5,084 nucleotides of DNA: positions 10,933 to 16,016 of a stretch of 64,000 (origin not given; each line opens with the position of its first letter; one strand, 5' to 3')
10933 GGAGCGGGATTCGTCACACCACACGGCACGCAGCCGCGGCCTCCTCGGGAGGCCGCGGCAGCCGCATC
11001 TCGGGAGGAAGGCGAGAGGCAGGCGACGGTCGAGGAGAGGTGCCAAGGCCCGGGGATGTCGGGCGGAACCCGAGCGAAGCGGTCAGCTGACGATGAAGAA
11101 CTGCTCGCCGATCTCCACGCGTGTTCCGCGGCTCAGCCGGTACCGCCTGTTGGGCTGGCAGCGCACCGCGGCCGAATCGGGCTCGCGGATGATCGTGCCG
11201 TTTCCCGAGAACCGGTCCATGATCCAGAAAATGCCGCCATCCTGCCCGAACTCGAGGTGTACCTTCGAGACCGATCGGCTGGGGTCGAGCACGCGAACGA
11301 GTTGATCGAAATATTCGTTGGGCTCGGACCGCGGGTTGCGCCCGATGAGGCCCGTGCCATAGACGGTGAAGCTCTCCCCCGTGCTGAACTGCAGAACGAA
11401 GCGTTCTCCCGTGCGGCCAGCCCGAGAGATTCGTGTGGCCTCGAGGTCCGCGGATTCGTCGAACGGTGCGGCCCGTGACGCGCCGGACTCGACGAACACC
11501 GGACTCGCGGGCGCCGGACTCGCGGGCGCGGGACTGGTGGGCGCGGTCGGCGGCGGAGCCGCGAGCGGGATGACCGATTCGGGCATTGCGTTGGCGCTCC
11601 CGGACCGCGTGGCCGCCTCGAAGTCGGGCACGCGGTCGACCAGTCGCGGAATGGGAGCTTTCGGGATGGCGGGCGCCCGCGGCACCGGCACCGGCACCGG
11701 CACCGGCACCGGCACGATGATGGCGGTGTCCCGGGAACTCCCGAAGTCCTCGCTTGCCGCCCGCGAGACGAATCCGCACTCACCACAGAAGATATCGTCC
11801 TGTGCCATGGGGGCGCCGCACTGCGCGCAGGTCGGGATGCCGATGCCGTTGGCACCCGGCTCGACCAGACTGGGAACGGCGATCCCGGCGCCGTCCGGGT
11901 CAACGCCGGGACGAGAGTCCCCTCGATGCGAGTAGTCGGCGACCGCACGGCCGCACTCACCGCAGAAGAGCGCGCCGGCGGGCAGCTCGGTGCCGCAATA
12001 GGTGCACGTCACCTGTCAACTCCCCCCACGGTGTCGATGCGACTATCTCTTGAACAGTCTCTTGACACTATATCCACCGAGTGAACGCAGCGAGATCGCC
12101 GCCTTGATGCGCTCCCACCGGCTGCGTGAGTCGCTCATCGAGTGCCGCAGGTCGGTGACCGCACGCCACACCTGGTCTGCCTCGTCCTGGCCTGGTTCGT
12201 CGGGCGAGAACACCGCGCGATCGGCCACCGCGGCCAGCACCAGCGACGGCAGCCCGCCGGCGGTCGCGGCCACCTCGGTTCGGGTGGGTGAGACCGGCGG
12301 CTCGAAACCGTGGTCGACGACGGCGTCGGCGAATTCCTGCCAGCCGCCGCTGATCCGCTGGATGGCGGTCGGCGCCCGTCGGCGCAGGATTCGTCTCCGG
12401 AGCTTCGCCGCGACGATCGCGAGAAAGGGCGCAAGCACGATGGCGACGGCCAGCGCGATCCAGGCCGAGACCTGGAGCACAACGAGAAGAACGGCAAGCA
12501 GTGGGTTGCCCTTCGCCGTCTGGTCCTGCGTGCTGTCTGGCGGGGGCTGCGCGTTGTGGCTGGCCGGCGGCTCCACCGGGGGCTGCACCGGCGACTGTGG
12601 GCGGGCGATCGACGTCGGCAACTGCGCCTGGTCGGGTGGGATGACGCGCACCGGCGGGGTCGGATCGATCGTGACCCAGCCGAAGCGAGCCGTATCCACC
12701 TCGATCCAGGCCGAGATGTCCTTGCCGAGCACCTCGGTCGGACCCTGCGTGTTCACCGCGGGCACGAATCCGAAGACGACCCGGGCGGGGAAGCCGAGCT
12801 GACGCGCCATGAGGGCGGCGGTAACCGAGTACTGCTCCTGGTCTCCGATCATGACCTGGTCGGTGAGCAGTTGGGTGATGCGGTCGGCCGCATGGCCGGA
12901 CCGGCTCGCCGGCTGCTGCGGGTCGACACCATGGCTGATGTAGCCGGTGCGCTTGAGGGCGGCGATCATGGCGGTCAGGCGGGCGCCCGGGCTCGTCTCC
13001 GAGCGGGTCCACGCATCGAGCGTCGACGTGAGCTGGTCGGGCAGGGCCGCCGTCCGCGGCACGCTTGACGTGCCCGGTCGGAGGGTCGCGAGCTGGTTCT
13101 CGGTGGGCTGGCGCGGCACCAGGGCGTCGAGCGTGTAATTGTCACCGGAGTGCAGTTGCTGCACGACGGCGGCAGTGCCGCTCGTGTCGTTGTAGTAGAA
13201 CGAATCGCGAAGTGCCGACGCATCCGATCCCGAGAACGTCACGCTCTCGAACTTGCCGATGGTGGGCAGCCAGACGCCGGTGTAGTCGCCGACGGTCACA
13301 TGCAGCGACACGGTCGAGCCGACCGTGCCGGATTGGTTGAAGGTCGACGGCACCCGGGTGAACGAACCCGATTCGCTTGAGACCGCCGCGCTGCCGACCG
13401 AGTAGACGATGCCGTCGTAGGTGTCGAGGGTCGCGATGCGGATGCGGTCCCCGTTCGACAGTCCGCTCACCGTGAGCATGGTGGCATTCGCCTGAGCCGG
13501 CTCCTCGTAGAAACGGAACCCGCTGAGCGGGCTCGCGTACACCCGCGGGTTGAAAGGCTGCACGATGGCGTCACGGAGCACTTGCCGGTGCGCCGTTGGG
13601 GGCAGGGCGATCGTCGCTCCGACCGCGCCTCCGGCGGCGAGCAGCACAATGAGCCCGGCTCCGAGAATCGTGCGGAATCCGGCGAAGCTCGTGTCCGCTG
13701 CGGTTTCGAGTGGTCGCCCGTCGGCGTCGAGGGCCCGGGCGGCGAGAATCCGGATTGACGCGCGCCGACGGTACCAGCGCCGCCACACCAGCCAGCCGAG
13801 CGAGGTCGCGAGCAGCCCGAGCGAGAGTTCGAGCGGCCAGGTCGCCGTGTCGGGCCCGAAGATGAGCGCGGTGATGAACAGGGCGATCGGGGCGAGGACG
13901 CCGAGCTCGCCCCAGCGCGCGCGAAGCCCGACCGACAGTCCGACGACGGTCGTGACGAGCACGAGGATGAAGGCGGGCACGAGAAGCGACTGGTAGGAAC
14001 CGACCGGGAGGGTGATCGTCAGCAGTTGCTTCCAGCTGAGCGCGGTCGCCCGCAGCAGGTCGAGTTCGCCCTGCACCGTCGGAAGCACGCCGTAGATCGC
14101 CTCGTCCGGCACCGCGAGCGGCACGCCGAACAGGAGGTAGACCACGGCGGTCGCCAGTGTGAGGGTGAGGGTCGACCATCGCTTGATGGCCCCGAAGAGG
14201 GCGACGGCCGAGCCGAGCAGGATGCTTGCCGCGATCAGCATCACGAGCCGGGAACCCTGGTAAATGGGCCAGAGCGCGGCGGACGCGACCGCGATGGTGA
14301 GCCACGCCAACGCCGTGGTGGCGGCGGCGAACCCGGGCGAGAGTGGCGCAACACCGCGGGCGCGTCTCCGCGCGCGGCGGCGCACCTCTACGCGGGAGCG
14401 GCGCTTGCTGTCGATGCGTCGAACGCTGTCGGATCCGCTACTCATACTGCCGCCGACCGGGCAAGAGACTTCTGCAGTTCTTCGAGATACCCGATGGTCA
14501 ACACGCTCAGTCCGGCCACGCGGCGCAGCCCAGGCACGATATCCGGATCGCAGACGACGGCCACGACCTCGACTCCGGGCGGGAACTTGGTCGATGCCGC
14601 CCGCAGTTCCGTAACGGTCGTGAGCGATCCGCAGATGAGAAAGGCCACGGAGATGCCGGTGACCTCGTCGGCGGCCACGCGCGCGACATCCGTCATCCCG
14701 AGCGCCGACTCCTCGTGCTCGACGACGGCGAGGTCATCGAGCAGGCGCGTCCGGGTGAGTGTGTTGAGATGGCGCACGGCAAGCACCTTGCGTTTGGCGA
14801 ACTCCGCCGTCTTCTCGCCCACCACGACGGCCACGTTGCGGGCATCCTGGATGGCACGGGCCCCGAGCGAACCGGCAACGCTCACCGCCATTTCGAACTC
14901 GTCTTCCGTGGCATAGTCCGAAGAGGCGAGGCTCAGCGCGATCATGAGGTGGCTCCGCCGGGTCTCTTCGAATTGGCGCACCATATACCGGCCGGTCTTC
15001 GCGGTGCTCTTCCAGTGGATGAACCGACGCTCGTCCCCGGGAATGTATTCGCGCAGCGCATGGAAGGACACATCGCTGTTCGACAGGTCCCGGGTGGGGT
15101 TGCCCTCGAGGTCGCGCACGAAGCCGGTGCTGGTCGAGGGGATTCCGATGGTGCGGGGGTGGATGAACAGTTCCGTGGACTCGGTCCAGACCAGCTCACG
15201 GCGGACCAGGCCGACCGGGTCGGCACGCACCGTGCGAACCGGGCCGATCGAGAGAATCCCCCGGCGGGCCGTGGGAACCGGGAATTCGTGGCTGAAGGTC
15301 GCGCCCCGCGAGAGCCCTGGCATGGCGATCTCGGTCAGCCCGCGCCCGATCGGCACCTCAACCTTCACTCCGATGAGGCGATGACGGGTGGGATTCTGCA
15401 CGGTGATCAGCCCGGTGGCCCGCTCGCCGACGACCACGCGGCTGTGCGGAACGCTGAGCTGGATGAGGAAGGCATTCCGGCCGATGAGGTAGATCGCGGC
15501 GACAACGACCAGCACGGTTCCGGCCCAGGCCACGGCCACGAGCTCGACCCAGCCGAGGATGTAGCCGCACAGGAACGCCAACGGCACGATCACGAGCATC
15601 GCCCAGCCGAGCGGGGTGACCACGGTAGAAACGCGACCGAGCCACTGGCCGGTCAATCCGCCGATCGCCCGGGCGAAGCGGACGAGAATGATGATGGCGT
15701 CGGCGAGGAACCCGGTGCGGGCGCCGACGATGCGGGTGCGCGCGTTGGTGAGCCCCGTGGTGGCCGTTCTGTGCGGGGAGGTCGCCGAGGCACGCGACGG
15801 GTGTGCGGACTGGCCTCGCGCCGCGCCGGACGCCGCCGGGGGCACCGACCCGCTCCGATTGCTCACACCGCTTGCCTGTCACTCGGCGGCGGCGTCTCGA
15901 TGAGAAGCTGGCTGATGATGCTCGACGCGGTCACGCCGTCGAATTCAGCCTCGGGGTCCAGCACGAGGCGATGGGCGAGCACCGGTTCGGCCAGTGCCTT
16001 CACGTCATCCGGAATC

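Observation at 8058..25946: Nine-gene phospho-signalling / MoxR / giant-adhesin / EccC-like ATPase cluster: candidate uncharacterised cell-surface assembly or secretion system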

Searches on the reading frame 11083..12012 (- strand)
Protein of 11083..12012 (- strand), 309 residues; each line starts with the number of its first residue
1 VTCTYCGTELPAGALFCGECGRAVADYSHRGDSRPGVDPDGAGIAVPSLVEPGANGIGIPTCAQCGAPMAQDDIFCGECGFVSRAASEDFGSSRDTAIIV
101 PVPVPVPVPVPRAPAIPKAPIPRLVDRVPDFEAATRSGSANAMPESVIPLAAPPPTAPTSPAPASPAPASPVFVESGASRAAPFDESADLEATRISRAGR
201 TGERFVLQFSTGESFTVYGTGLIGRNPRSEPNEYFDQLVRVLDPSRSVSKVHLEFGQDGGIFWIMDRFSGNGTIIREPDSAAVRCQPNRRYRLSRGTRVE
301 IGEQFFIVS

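Call 3: search_protein_families(library=pfam, proteins=[window:11083-12012:-], max_evalue=0.01)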
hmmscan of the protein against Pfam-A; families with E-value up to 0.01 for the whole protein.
window:11083-12012:- (309 aa): 6 families
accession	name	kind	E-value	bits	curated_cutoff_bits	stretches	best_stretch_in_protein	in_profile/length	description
PF13240.11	Zn_Ribbon_1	-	3.9e-11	42.8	25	2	3-23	2-22/23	zinc-ribbon domain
PF12773.13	DZR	-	2.1e-10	41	27.3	1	3-80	1-45/45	Double zinc ribbon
PF00498.31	FHA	-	1.7e-06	28.8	20.7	1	223-302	3-67/67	FHA domain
PF13248.11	Zn_ribbon_3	-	2e-06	27.5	27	1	62-80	5-23/26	zinc-ribbon domain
PF17032.10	Zn_ribbon_15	-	0.00027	22.1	28.9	0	60-80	53-73/73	zinc-ribbon family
PF18912.6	DZR_2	-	0.00089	19.5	27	0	60-79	37-55/56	Double zinc ribbon domain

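Call 8: search_protein_families(library=ncbifam, proteins=[window:11083-12012:-], max_evalue=0.001)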
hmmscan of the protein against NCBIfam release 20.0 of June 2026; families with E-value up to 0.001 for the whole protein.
window:11083-12012:- (309 aa): 0 families

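Call 79: search_protein_families(library=padloc, proteins=[window:11083-12012:-], max_evalue=0.00001)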
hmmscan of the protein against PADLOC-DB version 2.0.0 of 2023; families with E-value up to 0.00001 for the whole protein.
window:11083-12012:- (309 aa): 0 families

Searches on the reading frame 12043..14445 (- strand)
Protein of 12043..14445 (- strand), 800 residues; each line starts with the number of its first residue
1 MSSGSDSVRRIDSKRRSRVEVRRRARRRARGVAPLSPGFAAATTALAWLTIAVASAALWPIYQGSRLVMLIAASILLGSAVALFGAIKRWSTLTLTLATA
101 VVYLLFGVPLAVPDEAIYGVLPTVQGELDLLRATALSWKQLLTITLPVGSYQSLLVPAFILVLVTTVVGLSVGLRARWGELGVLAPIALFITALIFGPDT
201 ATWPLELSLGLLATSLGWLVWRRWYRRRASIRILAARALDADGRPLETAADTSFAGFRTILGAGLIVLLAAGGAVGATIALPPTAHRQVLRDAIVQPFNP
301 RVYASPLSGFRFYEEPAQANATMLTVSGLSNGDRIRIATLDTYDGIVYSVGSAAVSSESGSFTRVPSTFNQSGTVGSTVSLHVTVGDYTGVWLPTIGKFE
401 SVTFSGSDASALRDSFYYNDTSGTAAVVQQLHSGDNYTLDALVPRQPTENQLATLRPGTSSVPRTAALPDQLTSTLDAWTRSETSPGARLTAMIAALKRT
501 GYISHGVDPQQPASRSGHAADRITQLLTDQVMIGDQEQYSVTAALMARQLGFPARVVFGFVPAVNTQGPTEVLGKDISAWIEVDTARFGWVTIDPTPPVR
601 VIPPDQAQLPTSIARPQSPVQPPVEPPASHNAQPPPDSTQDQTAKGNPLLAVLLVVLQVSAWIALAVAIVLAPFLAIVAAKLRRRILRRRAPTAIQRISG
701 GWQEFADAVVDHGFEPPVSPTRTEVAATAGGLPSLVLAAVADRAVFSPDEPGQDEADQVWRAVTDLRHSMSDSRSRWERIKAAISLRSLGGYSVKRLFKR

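Call 3: search_protein_families(library=pfam, proteins=[window:12043-14445:-], max_evalue=0.01)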
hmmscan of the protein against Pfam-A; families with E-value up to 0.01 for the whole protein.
window:12043-14445:- (800 aa): 1 family
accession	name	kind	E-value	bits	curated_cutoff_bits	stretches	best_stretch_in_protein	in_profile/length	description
PF01841.26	Transglut_core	-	9.4e-12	45.6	23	1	480-595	8-108/108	Transglutaminase-like superfamily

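Call 8: search_protein_families(library=ncbifam, proteins=[window:12043-14445:-], max_evalue=0.001)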
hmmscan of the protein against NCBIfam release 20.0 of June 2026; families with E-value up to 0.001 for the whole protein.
window:12043-14445:- (800 aa): 0 families

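Call 79: search_protein_families(library=padloc, proteins=[window:12043-14445:-], max_evalue=0.00001)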
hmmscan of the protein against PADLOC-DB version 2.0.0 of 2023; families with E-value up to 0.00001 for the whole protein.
window:12043-14445:- (800 aa): 0 families

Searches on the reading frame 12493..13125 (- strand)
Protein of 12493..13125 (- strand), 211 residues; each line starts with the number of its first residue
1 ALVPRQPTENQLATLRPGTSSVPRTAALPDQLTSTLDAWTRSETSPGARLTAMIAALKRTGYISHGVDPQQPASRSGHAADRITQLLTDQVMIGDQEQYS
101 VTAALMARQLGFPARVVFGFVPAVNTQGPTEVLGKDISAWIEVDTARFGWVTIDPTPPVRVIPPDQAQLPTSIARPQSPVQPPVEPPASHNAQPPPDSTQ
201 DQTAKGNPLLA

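Call 61: search_solved_structures(query=window:12493-13125:-, max_evalue=1, show_alignments=3)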
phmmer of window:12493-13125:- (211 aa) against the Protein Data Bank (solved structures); distinct sequences matched with E-value up to 1: 2.
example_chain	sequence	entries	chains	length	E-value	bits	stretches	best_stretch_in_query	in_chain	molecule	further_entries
6g49_A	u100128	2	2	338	0.00034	23.8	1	72-160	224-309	Protein-glutamine gamma-glutamyltransferase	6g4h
5yox_A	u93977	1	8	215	0.61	13.1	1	52-90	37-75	HD domain-containing protein YGL101W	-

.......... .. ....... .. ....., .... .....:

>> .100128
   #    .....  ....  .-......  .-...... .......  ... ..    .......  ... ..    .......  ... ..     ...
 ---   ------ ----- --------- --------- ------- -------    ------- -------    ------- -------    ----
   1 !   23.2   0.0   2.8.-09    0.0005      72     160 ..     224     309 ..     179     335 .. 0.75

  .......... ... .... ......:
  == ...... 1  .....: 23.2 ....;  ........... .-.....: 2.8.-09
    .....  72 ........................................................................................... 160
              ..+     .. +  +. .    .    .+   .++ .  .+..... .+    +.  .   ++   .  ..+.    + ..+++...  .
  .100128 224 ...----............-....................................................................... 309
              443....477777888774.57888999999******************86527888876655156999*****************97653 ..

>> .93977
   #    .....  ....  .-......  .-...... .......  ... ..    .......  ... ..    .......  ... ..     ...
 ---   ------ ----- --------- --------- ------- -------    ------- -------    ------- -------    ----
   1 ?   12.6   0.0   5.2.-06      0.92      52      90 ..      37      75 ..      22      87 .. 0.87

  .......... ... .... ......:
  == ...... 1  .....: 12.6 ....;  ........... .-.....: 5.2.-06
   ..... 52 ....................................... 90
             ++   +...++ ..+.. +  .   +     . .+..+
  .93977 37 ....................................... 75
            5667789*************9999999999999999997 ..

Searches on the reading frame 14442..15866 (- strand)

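Call 3: search_protein_families(library=pfam, proteins=[window:14442-15866:-], max_evalue=0.01)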
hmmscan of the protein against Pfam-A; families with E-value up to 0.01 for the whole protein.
window:14442-15866:- (474 aa): 1 family
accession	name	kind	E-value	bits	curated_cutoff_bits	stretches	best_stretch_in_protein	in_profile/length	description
PF01882.25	DUF58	-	1.3e-12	47.8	23.4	1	271-372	2-106/216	Protein of unknown function DUF58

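Call 8: search_protein_families(library=ncbifam, proteins=[window:14442-15866:-], max_evalue=0.001)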
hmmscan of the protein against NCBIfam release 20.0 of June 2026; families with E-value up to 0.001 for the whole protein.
window:14442-15866:- (474 aa): 0 families

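Call 79: search_protein_families(library=padloc, proteins=[window:14442-15866:-], max_evalue=0.00001)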
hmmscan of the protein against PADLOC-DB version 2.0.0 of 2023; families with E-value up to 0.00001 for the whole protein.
window:14442-15866:- (474 aa): 0 families
